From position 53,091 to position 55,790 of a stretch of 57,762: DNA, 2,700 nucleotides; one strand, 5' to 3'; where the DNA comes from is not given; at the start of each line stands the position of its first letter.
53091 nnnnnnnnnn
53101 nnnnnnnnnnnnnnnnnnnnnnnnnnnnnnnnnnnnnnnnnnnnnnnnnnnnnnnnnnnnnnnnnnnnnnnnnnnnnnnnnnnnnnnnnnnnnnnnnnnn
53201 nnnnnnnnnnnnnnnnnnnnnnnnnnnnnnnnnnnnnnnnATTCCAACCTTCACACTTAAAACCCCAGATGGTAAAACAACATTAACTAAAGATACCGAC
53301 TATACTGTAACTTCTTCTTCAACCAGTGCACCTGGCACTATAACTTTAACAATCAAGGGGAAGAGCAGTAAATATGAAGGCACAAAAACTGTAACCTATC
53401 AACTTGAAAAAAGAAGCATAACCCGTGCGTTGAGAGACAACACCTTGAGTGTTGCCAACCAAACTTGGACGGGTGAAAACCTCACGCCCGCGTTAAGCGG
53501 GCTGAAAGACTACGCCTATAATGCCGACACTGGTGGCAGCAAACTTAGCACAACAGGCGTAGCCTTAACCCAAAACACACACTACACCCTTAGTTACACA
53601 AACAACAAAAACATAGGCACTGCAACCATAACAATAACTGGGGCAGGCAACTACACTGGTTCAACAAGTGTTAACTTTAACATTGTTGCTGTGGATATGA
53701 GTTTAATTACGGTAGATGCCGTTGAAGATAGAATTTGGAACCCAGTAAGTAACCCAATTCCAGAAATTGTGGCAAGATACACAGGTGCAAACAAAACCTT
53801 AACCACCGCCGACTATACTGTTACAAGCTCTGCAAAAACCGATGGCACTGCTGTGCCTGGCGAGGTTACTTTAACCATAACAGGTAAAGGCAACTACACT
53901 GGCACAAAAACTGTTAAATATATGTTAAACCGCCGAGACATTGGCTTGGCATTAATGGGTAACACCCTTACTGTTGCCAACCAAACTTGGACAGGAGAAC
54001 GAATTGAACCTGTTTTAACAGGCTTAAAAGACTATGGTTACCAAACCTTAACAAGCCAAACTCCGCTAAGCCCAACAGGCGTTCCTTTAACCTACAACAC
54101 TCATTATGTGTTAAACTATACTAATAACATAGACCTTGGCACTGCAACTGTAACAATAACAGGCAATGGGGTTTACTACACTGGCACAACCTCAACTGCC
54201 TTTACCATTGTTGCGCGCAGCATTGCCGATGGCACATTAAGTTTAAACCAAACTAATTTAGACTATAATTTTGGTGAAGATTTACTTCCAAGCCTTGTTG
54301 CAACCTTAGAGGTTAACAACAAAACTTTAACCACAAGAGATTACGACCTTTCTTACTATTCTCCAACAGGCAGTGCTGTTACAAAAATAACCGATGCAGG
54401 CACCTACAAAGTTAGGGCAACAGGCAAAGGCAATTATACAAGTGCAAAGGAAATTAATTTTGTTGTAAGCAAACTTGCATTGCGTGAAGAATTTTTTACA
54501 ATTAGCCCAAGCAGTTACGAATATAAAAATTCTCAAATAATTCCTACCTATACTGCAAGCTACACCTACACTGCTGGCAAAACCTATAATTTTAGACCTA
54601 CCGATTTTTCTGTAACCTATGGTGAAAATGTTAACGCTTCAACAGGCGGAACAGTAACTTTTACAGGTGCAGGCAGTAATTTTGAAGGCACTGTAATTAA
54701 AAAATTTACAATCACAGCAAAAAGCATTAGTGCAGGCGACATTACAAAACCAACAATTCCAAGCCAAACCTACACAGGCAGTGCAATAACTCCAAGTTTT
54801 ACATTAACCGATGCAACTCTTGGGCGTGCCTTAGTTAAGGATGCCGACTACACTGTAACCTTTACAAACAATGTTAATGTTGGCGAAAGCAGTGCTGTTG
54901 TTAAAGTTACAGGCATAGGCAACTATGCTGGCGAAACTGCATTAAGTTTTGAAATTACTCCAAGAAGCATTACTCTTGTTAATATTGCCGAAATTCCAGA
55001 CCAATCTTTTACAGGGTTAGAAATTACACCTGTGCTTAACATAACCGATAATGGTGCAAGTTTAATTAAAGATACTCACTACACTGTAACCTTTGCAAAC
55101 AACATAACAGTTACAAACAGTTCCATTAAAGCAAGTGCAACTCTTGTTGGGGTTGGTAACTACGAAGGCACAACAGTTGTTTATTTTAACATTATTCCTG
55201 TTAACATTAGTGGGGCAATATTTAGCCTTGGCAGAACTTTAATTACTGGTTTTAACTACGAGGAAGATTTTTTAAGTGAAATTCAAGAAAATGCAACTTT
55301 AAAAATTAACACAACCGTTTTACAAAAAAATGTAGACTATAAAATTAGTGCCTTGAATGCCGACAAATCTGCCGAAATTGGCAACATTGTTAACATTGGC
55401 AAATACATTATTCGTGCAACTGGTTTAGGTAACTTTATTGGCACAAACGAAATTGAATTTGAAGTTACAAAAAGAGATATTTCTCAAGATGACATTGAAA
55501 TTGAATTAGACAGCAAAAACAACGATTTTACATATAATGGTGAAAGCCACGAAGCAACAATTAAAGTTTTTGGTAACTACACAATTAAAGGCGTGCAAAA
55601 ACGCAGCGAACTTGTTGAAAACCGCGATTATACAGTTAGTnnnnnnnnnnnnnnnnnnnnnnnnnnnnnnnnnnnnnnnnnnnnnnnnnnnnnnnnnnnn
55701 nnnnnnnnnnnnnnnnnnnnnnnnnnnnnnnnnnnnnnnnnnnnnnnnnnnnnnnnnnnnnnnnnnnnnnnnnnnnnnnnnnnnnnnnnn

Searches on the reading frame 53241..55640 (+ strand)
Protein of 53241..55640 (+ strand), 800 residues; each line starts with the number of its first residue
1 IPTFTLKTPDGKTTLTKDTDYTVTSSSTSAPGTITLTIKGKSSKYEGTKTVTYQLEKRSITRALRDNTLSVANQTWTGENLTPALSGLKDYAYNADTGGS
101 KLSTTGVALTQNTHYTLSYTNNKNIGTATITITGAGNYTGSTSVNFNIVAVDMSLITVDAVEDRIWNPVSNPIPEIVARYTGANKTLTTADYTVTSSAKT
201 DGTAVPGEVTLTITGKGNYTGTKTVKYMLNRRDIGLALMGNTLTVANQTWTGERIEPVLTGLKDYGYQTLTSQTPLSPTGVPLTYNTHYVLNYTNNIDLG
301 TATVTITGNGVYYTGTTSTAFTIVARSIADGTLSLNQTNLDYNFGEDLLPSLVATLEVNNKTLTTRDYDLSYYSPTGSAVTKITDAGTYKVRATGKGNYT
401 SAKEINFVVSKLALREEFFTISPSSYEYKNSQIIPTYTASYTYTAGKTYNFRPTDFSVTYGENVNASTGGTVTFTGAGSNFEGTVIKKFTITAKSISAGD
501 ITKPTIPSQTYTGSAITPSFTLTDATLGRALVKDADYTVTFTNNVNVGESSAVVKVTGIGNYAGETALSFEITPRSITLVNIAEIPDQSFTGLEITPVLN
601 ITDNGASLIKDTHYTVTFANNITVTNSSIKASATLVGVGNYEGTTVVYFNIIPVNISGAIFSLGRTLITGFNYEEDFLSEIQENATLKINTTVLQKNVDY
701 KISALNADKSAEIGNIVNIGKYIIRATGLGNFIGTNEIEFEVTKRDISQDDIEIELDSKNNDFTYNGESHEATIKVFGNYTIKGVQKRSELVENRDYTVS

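Call 58: search_protein_families(library=pfam, proteins=[window:53241-55640:+], max_evalue=1)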
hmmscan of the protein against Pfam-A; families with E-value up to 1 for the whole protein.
window:53241-55640:+ (800 aa): 2 families
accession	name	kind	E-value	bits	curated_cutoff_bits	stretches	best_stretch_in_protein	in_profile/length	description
PF23679.1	UPA-FIIND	-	5.7e-05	24.1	27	0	7-68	46-108/117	UPA-FIIND domain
PF09087.17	Cyc-maltodext_N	-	0.29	11.9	25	0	24-58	56-87/88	Cyclomaltodextrinase, N-terminal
